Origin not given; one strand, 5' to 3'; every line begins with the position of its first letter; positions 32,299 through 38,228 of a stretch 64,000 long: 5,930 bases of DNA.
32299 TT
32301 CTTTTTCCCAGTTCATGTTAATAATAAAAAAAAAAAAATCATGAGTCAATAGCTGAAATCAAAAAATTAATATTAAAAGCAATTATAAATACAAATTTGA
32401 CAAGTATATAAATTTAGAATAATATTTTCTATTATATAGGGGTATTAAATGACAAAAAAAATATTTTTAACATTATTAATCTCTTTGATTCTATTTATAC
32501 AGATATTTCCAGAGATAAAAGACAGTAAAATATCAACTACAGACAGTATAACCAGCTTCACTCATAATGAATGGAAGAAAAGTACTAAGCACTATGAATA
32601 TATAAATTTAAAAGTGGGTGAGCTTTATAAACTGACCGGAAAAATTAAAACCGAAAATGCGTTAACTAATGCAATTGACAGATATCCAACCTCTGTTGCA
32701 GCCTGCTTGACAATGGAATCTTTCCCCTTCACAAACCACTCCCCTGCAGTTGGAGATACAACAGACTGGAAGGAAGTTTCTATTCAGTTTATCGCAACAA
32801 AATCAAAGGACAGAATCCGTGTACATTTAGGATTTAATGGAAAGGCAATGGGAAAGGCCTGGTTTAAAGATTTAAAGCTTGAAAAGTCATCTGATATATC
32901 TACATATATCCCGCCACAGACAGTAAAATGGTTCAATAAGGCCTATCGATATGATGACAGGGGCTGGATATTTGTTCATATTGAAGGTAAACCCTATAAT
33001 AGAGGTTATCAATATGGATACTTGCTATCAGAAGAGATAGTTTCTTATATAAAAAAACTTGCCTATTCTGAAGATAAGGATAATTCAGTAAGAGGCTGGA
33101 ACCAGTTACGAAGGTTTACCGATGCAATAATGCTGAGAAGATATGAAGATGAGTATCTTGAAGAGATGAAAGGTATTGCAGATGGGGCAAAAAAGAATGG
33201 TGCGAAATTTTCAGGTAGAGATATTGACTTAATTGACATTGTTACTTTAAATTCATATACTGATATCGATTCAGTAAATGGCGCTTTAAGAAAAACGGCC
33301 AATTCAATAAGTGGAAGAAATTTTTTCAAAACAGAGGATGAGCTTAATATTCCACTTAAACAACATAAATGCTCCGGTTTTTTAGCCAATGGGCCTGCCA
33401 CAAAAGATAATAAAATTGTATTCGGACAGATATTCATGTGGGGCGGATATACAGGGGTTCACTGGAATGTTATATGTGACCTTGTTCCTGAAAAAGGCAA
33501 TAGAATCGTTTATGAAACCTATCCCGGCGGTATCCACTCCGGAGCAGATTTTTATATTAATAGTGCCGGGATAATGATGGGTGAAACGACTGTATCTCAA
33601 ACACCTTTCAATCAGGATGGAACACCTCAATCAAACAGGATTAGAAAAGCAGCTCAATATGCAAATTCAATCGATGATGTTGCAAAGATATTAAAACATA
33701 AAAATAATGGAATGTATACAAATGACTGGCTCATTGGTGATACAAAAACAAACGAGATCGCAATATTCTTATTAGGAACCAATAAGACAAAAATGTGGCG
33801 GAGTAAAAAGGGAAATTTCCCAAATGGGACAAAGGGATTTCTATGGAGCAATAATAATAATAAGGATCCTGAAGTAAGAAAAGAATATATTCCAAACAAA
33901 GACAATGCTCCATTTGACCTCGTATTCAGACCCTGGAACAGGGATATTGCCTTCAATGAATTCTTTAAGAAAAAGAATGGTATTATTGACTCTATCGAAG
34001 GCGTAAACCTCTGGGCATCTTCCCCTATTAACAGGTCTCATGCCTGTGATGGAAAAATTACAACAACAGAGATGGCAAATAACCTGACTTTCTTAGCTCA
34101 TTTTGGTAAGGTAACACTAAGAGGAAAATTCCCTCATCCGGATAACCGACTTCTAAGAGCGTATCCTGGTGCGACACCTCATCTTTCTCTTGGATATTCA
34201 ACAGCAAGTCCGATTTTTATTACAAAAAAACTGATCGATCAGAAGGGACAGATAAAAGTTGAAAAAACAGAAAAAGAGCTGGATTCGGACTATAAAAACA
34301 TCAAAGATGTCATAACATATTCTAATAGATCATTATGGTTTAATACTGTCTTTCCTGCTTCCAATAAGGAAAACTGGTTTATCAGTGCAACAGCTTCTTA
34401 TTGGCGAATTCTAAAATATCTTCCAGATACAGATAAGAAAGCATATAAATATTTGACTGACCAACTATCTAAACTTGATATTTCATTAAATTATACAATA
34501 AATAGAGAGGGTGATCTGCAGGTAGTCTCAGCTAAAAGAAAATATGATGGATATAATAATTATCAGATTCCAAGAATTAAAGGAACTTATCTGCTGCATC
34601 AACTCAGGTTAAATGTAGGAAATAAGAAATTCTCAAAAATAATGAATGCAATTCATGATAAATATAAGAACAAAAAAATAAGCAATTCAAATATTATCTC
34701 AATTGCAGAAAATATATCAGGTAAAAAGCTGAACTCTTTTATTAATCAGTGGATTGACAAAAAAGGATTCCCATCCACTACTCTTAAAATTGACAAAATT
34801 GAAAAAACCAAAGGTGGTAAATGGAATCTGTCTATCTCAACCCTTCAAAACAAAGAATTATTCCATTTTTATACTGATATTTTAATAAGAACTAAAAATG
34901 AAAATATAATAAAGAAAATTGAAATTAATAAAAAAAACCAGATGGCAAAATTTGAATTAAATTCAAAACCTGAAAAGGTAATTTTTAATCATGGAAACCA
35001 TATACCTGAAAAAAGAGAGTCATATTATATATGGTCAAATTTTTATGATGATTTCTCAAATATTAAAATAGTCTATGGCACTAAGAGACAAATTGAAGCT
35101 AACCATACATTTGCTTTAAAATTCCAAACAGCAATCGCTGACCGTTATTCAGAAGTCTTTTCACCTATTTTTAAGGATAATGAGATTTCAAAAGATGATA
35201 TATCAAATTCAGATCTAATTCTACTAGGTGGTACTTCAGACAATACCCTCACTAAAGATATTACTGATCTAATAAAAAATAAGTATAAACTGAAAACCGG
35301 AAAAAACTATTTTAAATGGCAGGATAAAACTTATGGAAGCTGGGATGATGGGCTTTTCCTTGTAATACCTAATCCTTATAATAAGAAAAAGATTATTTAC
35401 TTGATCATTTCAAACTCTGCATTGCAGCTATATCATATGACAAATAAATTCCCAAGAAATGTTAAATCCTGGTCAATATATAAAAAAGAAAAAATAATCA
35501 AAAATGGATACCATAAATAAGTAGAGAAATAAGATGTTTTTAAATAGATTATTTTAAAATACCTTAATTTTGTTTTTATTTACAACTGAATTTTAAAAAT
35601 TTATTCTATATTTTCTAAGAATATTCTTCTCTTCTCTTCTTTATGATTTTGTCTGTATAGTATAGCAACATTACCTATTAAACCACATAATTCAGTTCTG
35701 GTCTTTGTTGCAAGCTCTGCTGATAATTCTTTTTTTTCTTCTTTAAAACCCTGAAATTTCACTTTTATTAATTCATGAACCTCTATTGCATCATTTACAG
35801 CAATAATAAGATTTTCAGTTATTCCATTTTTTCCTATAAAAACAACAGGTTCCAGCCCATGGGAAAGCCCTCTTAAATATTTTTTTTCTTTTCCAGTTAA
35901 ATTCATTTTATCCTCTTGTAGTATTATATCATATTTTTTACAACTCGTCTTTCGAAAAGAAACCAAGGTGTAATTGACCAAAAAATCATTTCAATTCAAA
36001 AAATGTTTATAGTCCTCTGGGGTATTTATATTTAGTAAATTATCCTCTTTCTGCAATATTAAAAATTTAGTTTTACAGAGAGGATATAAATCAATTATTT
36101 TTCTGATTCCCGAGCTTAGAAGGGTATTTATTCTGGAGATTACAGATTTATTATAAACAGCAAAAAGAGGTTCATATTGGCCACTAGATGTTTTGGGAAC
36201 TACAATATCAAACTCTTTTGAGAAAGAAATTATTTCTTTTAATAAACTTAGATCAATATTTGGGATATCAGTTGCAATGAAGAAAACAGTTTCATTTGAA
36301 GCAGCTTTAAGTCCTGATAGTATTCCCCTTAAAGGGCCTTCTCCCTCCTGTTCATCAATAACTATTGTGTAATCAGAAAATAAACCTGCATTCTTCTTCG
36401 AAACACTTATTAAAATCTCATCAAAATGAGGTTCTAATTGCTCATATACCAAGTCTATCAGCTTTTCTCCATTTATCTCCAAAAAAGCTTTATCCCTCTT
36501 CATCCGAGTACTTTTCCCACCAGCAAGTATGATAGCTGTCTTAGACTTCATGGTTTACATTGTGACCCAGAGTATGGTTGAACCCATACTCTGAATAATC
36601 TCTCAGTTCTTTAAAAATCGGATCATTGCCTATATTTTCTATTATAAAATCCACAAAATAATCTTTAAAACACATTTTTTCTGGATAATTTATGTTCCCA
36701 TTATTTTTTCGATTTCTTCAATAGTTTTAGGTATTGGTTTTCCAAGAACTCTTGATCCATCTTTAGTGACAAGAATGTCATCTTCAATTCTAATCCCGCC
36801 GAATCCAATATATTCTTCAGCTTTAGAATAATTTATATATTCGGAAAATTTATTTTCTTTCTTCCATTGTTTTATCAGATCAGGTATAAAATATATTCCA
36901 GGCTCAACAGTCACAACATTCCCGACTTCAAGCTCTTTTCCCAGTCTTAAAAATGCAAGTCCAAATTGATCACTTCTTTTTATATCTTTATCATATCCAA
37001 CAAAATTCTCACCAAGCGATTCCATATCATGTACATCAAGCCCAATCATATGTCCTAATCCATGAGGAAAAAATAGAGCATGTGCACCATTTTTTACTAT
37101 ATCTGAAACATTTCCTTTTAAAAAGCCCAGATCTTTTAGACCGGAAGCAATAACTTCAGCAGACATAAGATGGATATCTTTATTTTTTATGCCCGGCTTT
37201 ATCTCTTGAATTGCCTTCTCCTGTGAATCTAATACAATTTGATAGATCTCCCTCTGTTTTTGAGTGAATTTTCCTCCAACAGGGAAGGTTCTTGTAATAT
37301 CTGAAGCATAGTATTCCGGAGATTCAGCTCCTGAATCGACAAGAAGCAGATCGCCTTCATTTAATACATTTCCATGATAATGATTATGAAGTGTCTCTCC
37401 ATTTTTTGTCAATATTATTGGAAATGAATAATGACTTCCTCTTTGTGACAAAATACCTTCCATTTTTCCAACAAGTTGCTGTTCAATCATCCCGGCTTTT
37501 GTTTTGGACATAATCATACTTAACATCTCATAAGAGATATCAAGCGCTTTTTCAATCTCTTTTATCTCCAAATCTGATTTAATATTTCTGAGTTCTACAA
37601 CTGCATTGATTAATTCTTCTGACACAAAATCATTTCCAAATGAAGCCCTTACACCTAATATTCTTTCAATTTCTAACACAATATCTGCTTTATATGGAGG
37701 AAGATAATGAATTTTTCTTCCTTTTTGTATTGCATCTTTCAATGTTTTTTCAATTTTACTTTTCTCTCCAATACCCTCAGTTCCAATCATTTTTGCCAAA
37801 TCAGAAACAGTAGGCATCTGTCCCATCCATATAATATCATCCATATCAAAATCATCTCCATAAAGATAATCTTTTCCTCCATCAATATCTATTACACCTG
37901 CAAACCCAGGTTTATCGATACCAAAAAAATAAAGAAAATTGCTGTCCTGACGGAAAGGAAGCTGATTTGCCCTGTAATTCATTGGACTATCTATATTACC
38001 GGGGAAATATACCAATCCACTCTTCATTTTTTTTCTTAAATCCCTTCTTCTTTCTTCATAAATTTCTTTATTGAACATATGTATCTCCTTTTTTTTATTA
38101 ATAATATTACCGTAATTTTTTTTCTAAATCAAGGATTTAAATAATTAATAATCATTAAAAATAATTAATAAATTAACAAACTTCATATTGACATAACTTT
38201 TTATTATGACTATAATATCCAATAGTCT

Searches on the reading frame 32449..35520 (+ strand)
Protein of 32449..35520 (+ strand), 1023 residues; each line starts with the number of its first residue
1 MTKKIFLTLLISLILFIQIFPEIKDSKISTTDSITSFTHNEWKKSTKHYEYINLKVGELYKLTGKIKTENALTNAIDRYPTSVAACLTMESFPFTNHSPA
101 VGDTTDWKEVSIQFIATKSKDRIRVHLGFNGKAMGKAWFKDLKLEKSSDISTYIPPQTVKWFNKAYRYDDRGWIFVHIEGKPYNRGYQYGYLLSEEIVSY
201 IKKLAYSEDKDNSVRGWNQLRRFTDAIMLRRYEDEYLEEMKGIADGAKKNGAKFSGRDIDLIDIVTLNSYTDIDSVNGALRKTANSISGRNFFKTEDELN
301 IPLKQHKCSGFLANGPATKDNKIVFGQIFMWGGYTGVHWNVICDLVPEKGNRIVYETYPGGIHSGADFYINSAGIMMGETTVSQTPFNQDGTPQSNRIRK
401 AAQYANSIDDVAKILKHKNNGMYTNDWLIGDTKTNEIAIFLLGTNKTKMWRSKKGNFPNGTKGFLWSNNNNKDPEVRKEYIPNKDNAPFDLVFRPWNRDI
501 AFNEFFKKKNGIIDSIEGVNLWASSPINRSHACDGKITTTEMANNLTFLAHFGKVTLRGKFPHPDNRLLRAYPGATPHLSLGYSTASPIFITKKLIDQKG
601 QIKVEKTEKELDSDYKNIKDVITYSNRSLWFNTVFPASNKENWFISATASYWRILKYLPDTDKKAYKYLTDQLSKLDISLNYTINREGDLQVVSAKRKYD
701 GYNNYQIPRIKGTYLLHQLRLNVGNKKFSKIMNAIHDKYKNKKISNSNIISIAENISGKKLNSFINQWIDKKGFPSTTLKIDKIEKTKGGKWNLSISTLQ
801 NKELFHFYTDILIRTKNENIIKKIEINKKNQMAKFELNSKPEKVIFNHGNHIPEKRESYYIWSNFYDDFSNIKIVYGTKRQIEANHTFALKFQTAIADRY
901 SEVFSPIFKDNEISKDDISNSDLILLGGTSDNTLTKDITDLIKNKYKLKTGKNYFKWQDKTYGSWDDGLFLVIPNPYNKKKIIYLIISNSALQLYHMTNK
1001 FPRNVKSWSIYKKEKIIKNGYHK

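Call 52: search_protein_families(library=pfam, proteins=[window:32449-35520:+], max_evalue=0.00001)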
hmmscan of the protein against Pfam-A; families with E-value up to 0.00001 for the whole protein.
window:32449-35520:+ (1023 aa): 1 family
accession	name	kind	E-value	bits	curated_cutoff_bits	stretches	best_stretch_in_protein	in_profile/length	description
PF04916.18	Phospholip_B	-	7.7e-13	48.4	27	1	236-433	99-300/487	Phospholipase B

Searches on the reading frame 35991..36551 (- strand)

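Call 53: search_protein_families(library=pfam, proteins=[window:35991-36551:-], max_evalue=0.00001)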
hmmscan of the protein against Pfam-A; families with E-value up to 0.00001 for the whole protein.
window:35991-36551:- (186 aa): 1 family
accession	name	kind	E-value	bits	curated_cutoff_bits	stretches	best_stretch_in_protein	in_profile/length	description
PF12804.13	NTP_transf_3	-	2.1e-34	119.5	27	1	6-154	1-155/160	MobA-like NTP transferase domain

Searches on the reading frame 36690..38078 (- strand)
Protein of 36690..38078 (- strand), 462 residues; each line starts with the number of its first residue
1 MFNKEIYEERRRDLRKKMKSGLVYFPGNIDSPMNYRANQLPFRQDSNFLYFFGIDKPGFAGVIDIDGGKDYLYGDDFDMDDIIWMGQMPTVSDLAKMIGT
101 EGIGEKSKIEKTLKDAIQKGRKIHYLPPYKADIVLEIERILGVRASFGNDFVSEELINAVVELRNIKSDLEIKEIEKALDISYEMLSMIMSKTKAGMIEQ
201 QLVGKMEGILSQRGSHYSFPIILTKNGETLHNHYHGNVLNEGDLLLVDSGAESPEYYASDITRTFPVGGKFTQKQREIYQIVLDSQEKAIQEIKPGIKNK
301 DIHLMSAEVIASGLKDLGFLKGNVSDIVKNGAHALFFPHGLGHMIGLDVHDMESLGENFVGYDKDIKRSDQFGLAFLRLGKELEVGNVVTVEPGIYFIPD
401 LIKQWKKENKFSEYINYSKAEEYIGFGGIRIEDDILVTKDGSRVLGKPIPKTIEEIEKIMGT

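Call 52: search_protein_families(library=pfam, proteins=[window:36690-38078:-], max_evalue=0.00001)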
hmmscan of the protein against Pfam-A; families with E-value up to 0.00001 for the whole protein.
window:36690-38078:- (462 aa): 2 families
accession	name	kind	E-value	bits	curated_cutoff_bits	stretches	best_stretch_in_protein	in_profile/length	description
PF00557.29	Peptidase_M24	-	6.5e-52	176.8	23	1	174-439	2-208/208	Metallopeptidase family M24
PF05195.22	AMP_N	-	8.4e-25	87.3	24.6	1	7-123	1-120/121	Aminopeptidase P, N-terminal domain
